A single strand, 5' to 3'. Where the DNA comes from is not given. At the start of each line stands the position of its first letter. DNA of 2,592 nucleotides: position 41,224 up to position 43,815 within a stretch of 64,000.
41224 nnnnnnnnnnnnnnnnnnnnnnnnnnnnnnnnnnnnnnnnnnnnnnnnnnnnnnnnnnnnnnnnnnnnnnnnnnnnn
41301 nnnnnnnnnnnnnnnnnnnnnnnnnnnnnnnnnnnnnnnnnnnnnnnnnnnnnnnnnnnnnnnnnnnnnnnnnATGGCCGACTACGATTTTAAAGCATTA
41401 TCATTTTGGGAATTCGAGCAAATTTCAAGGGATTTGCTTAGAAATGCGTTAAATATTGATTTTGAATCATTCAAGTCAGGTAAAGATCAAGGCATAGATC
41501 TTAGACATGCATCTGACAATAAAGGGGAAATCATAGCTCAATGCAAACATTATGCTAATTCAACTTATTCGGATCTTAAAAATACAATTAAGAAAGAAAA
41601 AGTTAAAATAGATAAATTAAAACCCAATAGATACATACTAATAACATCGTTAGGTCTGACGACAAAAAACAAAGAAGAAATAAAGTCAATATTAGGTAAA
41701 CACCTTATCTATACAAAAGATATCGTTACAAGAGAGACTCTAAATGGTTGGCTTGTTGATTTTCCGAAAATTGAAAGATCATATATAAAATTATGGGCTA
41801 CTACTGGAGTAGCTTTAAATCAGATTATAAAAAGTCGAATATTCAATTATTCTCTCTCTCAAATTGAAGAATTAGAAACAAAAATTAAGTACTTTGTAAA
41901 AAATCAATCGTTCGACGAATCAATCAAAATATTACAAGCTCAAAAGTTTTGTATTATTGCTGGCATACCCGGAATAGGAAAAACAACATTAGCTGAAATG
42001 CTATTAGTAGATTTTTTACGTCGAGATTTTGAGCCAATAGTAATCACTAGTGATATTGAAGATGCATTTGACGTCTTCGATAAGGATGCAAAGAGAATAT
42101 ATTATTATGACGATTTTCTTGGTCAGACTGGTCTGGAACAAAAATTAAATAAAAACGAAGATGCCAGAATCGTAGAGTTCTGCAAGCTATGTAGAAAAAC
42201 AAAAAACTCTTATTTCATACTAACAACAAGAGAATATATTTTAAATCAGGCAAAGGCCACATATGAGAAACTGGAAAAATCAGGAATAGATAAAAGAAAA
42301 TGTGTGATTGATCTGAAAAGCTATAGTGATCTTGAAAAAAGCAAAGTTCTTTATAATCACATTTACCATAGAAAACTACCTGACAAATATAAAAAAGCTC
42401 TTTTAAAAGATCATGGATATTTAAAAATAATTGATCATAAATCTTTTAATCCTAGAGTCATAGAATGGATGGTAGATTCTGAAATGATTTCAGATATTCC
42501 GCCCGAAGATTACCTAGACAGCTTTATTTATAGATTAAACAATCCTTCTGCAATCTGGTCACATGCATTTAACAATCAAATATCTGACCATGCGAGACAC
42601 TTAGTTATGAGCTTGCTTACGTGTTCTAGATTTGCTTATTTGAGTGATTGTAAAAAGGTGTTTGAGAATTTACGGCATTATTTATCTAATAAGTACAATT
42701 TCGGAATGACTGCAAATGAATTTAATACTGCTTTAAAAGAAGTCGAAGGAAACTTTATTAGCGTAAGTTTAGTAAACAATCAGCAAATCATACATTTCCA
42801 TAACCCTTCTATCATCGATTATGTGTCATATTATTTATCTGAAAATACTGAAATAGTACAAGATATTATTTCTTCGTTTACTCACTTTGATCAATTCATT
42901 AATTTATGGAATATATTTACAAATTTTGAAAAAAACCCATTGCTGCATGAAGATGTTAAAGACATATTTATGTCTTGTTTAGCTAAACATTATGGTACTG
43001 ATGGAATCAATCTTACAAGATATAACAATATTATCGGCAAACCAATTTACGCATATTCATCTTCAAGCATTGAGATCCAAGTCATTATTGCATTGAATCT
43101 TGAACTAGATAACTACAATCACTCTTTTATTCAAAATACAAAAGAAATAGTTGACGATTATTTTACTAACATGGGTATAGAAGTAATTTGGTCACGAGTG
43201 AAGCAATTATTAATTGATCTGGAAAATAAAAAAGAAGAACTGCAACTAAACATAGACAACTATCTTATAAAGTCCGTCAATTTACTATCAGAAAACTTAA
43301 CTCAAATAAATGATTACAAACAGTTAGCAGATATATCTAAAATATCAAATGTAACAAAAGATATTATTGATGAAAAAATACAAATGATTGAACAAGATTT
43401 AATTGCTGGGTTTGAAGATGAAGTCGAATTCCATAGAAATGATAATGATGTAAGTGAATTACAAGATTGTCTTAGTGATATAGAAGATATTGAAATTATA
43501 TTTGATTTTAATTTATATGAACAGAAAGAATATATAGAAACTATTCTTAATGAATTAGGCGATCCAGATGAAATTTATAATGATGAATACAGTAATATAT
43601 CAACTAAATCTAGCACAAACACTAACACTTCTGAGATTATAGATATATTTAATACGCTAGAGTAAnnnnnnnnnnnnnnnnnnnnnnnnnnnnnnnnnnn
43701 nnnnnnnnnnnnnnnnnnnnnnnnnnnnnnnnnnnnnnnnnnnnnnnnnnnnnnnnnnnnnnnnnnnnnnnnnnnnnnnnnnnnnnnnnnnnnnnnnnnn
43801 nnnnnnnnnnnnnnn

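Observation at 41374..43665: Mrr-like nuclease fused to a STAND/NACHT-like NTPase in an AT-rich island: candidate undescribed antiphage protein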

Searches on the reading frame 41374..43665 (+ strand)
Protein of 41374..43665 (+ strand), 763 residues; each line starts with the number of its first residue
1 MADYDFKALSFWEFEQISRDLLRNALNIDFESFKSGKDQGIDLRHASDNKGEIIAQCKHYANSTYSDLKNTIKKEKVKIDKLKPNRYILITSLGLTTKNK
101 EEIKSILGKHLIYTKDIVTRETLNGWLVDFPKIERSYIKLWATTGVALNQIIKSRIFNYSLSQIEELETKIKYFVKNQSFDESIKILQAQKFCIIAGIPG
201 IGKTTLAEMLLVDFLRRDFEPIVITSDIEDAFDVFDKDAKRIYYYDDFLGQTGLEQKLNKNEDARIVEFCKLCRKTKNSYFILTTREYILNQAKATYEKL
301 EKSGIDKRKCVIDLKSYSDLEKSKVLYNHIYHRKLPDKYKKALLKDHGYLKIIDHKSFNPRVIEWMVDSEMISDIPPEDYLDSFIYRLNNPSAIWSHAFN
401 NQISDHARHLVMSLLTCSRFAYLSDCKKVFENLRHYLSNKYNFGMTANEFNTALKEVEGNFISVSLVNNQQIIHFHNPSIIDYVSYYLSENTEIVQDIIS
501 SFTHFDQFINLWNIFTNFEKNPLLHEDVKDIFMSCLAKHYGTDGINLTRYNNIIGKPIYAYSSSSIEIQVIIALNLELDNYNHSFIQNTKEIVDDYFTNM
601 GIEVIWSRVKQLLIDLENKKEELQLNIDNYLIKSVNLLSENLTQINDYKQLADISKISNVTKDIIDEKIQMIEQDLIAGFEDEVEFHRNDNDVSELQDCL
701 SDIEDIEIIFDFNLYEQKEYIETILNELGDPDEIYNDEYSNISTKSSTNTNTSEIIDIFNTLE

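Call 3: search_protein_families(library=pfam, proteins=[window:41374-43662:+], max_evalue=1)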
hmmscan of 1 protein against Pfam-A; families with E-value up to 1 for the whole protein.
window:41374-43662:+ (763 aa): 14 families
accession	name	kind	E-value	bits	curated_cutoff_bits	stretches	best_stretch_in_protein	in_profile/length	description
PF20720.3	nSTAND3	-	7.5e-53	178.8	27.2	1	174-332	1-155/155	Novel STAND NTPase 3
PF04471.18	Mrr_cat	-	2.7e-06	27.9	21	1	9-108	4-102/115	Restriction endonuclease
PF03796.21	DnaB_C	-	0.0022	17.9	27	1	178-302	7-126/255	DnaB-like helicase C terminal domain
PF13401.12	AAA_22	-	0.0042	17.8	27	1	189-261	4-67/130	AAA domain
PF24883.2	NPHP3_N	-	0.0043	17.7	24.8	1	174-218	6-49/164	Nephrocystin 3, N-terminal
PF13156.12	Mrr_cat_2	-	0.0051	17.1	22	1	34-65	25-57/127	Restriction endonuclease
PF13479.12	AAA_24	-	0.0098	16.2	27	1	193-252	5-55/195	AAA domain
PF13481.12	AAA_25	-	0.059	13.4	27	1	186-213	29-56/195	AAA domain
PF25201.1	nSTAND6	-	0.06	13.8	27.7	1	177-229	5-57/148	Novel STAND NTPase 6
PF13238.12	AAA_18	-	0.077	13.9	29.4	1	194-211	2-22/128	AAA domain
PF07726.17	AAA_3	-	0.094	13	27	1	193-228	2-36/131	ATPase family associated with various cellular activities (AAA)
PF00005.33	ABC_tran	-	0.1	13.6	25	0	188-212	9-33/137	ABC transporter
PF13671.12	AAA_33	-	0.23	12.2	27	1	194-247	3-50/143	AAA domain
PF00910.28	RNA_helicase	-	0.34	11.9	21.5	0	194-252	2-62/105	RNA helicase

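Call 4: search_protein_families(library=padloc, proteins=[window:41374-43662:+], max_evalue=1)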
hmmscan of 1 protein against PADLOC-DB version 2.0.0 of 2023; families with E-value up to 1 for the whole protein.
window:41374-43662:+ (763 aa): 4 families
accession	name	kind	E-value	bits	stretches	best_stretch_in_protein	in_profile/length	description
PDLC05079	PDC-S73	-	3.6e-156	520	1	1-759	1-749/752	-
PDLC02400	Aga_TIR-PNTD1-PNTD2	-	9.6e-43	144.4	1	3-159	2-157/639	Class I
PDLC02416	Aga_REase-TIR-PNTD1-PNTD2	-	4.5e-30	102.8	1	3-184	2-169/572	Class I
PDLC04140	mad8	-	0.00025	18.7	1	187-334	24-151/314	mads_8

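Call 5: search_protein_families(library=ncbifam, proteins=[window:41374-43662:+], max_evalue=1)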
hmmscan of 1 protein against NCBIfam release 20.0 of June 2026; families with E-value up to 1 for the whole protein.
window:41374-43662:+ (763 aa): 2 families
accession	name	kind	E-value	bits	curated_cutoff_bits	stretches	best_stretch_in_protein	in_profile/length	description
TIGR01447.1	recD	equivalog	0.0089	14.6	310.15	1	166-212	139-185/597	exodeoxyribonuclease V subunit alpha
TIGR00665.1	DnaB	equivalog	0.016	14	385.25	1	175-224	180-229/435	replicative DNA helicase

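Call 6: find_homologous_proteins(query=window:41374-43662:+)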
Query window:41374-43662:+ (763 aa): 4451 proteins with E <= 0.001 among 8000 candidates; the best 120 are listed.
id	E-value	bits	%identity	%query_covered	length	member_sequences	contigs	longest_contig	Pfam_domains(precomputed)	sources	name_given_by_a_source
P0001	0.0e+0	1698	100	100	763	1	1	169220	PF04471.19,PF20720.4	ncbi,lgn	-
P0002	9.9e-228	776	48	100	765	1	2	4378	PF04471.19,PF20720.4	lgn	-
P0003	1.5e-224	766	48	94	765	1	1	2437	PF04471.19,PF20720.4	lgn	-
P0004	4.5e-224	764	48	95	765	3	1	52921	PF04471.19,PF20720.4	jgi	jgi:hypothetical protein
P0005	1.3e-223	763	49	94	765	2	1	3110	PF04471.19,PF20720.4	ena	-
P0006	4.2e-223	761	49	94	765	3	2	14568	PF04471.19,PF20720.4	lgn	-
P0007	1.9e-222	759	49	94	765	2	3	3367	PF04471.19,PF20720.4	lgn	-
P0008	2.4e-222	758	48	96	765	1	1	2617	PF04471.19,PF20720.4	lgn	-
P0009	3.9e-219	748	48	94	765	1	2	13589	PF04471.19,PF20720.4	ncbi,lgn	-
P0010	8.2e-219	747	47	100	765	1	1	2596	PF04471.19,PF20720.4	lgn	-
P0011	1.4e-217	743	46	100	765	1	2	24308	PF04471.19,PF20720.4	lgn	-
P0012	1.1e-216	740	45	96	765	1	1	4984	PF04471.19,PF20720.4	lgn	-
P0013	3.3e-215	735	47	100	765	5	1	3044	PF04471.19,PF20720.4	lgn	-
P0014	4.0e-213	728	47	96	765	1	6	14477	PF04471.19,PF20720.4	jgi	jgi:hypothetical protein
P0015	1.6e-208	713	46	100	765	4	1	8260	PF04471.19,PF20720.4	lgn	-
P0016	2.5e-207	709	44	100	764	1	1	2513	PF04471.19,PF20720.4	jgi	-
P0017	4.6e-201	688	45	100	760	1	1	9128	PF04471.19,PF20720.4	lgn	-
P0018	2.1e-181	623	41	93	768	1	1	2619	PF04471.19,PF20720.4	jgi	-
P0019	2.4e-180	620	40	100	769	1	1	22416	PF04471.19,PF20720.4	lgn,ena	-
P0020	4.1e-179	616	56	62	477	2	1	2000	PF20720.4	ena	-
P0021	5.6e-173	595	58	57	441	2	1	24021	PF04471.19,PF20720.4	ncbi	-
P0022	1.5e-158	548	38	100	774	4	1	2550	PF04471.19,PF20720.4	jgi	jgi:hypothetical protein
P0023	2.6e-158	547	40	93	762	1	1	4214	PF04471.19,PF20720.4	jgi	jgi:hypothetical protein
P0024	1.9e-153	531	37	100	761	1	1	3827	PF04471.19,PF20720.4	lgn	-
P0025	5.9e-150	519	45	67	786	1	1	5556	PF04471.19,PF20720.4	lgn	-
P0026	2.1e-149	517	44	67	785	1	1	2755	PF04471.19,PF20720.4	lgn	-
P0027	1.1e-148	515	46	67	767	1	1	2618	PF04471.19,PF20720.4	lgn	-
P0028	3.2e-148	513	43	75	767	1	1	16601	PF04471.19,PF20720.4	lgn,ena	-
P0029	2.0e-147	511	36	100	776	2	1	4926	PF04471.19,PF20720.4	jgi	-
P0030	2.5e-147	511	43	70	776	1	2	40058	PF04471.19,PF20720.4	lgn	-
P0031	6.7e-147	509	38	100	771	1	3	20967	PF04471.19,PF20720.4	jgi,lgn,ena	-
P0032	7.4e-147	509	39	100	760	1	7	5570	PF04471.19,PF20720.4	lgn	-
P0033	1.1e-146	508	47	67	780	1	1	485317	PF04471.19,PF20720.4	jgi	jgi:HSP20 family molecular chaperone IbpA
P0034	2.9e-146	507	38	100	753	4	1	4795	PF04471.19,PF20720.4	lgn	-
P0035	5.7e-146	506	41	80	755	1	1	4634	PF04471.19,PF20720.4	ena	-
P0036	6.5e-146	506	45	68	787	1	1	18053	PF04471.19,PF20720.4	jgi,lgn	jgi:hypothetical protein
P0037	7.3e-146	506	43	76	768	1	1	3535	PF04471.19,PF20720.4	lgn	-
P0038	8.1e-146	506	43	75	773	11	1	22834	PF04471.19,PF20720.4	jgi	jgi:hypothetical protein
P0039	3.3e-145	503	42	73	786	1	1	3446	PF04471.19,PF20720.4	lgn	-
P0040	1.1e-144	502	42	75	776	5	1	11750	PF20720.4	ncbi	-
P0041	3.1e-144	500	43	75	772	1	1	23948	PF04471.19,PF20720.4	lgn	-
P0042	5.3e-144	499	44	71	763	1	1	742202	PF04471.19,PF20720.4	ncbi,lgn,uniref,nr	ncbi:restriction endonuclease [Tumebacillus sp. BK434]|uniref:nSTAND3 domain-containing NTPase n=1 T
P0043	5.5e-144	499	45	67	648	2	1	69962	PF04471.19,PF20720.4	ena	-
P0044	6.0e-144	499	45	67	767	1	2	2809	PF04471.19,PF20720.4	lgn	-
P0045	7.5e-144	499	43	67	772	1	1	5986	PF04471.19,PF20720.4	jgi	jgi:hypothetical protein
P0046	1.3e-143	498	38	96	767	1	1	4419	PF04471.19,PF20720.4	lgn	-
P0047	1.8e-143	498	43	75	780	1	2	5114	PF04471.19,PF20720.4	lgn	-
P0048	7.5e-143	496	44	67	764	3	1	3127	PF04471.19,PF20720.4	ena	-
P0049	7.9e-143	496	43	68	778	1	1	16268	PF04471.19,PF20720.4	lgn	-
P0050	8.6e-143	495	37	96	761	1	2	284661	PF04471.19,PF20720.4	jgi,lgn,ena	-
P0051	1.2e-142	495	43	67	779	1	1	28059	PF04471.19,PF20720.4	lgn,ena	-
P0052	1.3e-142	495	39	81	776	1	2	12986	PF20720.4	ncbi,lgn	-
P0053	2.1e-142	494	38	84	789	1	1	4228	PF04471.19,PF20720.4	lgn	-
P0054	5.0e-142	493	42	76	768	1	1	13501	PF04471.19,PF20720.4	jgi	jgi:hypothetical protein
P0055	7.3e-142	492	45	67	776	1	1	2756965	PF04471.19,PF20720.4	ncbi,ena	-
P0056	1.5e-141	491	46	67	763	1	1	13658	PF04471.19,PF20720.4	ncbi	-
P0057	1.6e-141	491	43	68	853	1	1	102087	PF04471.19,PF20720.4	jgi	jgi:DNA polymerase III delta prime subunit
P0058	5.9e-141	489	44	64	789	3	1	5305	PF04471.19,PF20720.4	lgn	-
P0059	1.6e-140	488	43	68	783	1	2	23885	PF04471.19,PF20720.4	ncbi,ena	-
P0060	2.7e-140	487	45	67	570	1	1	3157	PF04471.19,PF20720.4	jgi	jgi:hypothetical protein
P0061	9.0e-140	486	35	100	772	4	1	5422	PF04471.19,PF20720.4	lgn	-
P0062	1.1e-139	485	40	85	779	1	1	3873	PF04471.19,PF20720.4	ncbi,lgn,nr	ncbi:MAG: restriction endonuclease [Candidatus Delongbacteria bacterium]|nr:restriction endonuclease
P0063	1.7e-139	485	35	100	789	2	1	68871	PF04471.19,PF20720.4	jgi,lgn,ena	jgi:DNA polymerase III delta prime subunit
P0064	2.1e-139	484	44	67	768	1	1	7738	PF20720.4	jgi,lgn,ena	-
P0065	2.3e-139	484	43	68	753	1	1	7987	PF04471.19,PF20720.4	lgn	-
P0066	2.8e-139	484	44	69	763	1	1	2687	PF04471.19,PF20720.4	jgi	jgi:hypothetical protein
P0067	3.4e-139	484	38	92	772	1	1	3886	PF04471.19,PF20720.4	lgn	-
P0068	8.2e-139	482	46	67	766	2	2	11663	PF04471.19,PF20720.4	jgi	-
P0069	9.9e-139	482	43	67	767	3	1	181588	PF04471.19,PF20720.4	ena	-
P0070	1.1e-138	482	41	71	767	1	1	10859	PF04471.19,PF20720.4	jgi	jgi:hypothetical protein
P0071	1.3e-138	482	43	67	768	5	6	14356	PF04471.19,PF20720.4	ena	-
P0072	2.1e-138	481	35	100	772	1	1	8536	PF04471.19,PF20720.4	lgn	-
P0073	2.3e-138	481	45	67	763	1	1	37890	PF04471.19,PF20720.4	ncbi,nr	ncbi:MAG: hypothetical protein C0402_10930 [Thermodesulfovibrio sp.]|nr:hypothetical protein [Thermo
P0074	2.4e-138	481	45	67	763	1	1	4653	PF20720.4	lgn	-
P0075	3.5e-138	480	35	100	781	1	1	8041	PF14532.13,PF04471.19,PF20720.4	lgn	-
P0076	3.6e-138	480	34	100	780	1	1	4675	PF14532.13,PF04471.19,PF20720.4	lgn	-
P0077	4.1e-138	480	40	80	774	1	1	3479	PF20720.4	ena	-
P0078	5.2e-138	480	44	68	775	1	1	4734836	PF04471.19,PF20720.4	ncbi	ncbi:nSTAND3 domain-containing NTPase [Nitrospira sp. Nam80]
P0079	5.4e-138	480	43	70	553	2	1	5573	PF04471.19,PF20720.4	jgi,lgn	-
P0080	5.5e-138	480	41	67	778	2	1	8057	PF04471.19,PF20720.4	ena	-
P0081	5.6e-138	480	42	78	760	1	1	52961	PF04471.19,PF20720.4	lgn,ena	-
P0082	1.5e-137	478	36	96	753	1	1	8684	PF04471.19,PF20720.4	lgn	-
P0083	2.8e-137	477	42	75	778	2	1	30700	PF04471.19,PF20720.4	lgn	-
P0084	3.1e-137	477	42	66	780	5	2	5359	PF04471.19,PF20720.4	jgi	jgi:hypothetical protein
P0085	1.5e-136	475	45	67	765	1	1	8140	PF04471.19,PF20720.4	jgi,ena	-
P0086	2.1e-136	474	36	99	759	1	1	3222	PF04471.19,PF20720.4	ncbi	-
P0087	2.5e-136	474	42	81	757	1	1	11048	PF04471.19,PF20720.4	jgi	jgi:adenylate kinase family enzyme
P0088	2.8e-136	474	36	85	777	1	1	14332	PF04471.19,PF20720.4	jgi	jgi:hypothetical protein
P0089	4.7e-136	473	43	68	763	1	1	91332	PF04471.19,PF20720.4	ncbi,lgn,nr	ncbi:MAG: restriction endonuclease [Bacteroidota bacterium]|nr:restriction endonuclease [Bacteroidot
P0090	6.9e-136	473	35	99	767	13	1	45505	PF04471.19,PF20720.4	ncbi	-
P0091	8.0e-136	472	44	67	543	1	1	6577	PF04471.19,PF20720.4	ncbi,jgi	jgi:hypothetical protein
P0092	8.4e-136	472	43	67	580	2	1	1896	PF04471.19,PF20720.4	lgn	-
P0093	9.6e-136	472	33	100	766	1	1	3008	PF04471.19,PF20720.4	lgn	-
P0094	1.4e-135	472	38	86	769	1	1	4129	PF04471.19,PF20720.4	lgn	-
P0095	1.8e-135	471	44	66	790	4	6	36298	PF04471.19,PF20720.4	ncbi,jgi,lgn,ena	-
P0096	2.7e-135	471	42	67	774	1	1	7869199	PF04471.19,PF20720.4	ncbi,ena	-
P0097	3.1e-135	471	44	69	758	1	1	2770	PF20720.4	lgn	-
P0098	3.2e-135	470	33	99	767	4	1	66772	PF04471.19,PF20720.4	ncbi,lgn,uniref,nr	ncbi:hypothetical protein Paes_2382 (plasmid) [Prosthecochloris aestuarii DSM 271]|uniref:Uncharacte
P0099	3.4e-135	470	36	100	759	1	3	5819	PF04471.19,PF20720.4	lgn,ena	-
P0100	3.6e-135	470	43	67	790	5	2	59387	PF04471.19,PF20720.4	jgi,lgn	jgi:hypothetical protein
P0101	4.1e-135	470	45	67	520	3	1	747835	PF04471.19,PF20720.4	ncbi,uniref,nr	ncbi:nSTAND3 domain-containing NTPase [Cohnella rhizosphaerae]|uniref:Restriction endonuclease n=1 T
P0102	4.3e-135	470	44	72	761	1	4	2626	PF04471.19,PF20720.4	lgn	-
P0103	4.4e-135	470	35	96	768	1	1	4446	PF04471.19,PF20720.4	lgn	-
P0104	5.1e-135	470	45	68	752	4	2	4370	PF04471.19,PF20720.4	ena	-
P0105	6.4e-135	469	46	70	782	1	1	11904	PF04471.19,PF20720.4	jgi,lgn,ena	-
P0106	7.4e-135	469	45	67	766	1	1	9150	PF04471.19,PF20720.4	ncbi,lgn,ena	-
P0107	1.0e-134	469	35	100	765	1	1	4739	PF04471.19,PF20720.4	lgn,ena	-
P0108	1.1e-134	469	35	100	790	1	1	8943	PF04471.19,PF20720.4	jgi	jgi:hypothetical protein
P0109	1.3e-134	468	43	67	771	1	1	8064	PF04471.19,PF20720.4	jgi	jgi:hypothetical protein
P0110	1.7e-134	468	45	67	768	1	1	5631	PF04471.19,PF20720.4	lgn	-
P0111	1.8e-134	468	44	67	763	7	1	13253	PF04471.19,PF20720.4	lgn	-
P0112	2.0e-134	468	40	78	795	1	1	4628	PF04471.19,PF20720.4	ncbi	-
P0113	4.5e-134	467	44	67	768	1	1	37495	PF04471.19,PF20720.4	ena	-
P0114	4.7e-134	467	43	71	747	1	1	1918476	PF20720.4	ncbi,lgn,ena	-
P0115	5.2e-134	466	41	67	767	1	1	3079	PF04471.19,PF20720.4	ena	-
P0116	5.6e-134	466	42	67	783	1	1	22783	PF04471.19,PF20720.4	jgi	jgi:hypothetical protein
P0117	7.3e-134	466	45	68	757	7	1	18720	PF04471.19,PF20720.4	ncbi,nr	ncbi:MAG: hypothetical protein PWQ23_760 [Thermoanaerobacter sp.]|nr:hypothetical protein [Thermoana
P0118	9.4e-134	466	42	67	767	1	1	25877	PF04471.19,PF20720.4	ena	-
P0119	1.0e-133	465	43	66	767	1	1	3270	PF04471.19,PF20720.4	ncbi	-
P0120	1.3e-133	465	37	86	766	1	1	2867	PF04471.19,PF20720.4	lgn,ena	-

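Call 10: search_solved_structures(query=window:41374-43662:+, max_evalue=1, show_alignments=3)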
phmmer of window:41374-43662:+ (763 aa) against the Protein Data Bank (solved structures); distinct sequences matched with E-value up to 1: 3.
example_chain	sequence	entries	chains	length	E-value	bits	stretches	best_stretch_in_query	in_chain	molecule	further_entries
5zme_A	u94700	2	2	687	0.037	15.6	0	190-239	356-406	ATPase ARSA1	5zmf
5h07_D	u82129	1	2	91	0.46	12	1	631-697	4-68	TNFAIP3-interacting protein 2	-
7x5a_A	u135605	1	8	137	0.87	11.1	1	177-215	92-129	Holliday junction ATP-dependent DNA helicase RuvA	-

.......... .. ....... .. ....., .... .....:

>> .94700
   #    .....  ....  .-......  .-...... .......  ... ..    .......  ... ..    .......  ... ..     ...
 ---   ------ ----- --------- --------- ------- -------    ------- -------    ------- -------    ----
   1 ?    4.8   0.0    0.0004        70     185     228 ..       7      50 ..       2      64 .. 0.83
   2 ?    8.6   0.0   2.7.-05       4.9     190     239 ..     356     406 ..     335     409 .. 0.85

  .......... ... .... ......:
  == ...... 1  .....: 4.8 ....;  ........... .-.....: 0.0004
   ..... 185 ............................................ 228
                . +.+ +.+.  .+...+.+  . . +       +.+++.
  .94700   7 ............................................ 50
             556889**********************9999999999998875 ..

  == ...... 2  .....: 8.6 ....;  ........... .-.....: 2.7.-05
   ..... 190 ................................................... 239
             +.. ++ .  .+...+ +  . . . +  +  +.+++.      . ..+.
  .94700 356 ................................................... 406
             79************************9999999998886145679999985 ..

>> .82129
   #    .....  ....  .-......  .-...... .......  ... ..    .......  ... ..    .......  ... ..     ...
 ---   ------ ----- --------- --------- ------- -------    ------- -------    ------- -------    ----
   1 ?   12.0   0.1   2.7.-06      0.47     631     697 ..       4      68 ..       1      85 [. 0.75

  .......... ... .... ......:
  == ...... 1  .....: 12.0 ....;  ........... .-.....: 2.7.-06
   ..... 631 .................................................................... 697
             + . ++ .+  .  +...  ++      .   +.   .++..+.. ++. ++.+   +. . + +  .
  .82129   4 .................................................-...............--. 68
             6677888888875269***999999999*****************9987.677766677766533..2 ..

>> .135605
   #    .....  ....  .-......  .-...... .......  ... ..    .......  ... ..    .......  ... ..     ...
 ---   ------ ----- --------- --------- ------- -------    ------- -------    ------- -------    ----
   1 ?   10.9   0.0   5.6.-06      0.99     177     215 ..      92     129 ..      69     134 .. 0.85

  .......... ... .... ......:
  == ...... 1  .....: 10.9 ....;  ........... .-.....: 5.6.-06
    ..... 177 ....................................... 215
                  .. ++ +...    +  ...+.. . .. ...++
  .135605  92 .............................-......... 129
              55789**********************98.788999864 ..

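Call 11: find_encoding_contigs(protein=window:41374-43665:+, flank=10000, max_places=4)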
Protein window:41374-43665:+ (763 aa): no gene with exactly this product is on record in the collection.

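Call 12: find_encoding_contigs(protein=P0001, flank=10000, max_places=4)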
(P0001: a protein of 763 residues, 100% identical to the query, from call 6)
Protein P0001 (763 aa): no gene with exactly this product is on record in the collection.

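Call 13: list_cluster_members(proteins=[P0001, P0004, P0009])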
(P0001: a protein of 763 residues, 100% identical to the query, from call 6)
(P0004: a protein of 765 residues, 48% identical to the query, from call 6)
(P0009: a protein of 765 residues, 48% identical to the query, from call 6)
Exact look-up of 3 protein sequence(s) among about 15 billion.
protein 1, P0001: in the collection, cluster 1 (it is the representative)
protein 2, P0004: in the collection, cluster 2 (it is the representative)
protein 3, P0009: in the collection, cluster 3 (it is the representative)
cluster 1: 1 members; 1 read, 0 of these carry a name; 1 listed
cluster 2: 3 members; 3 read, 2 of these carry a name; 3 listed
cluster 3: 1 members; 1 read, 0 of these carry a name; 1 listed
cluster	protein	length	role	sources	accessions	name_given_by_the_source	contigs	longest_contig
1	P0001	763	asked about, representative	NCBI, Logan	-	-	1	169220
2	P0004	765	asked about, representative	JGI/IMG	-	hypothetical protein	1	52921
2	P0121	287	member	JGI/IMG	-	hypothetical protein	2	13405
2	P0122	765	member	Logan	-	-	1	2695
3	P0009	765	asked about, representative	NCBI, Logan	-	-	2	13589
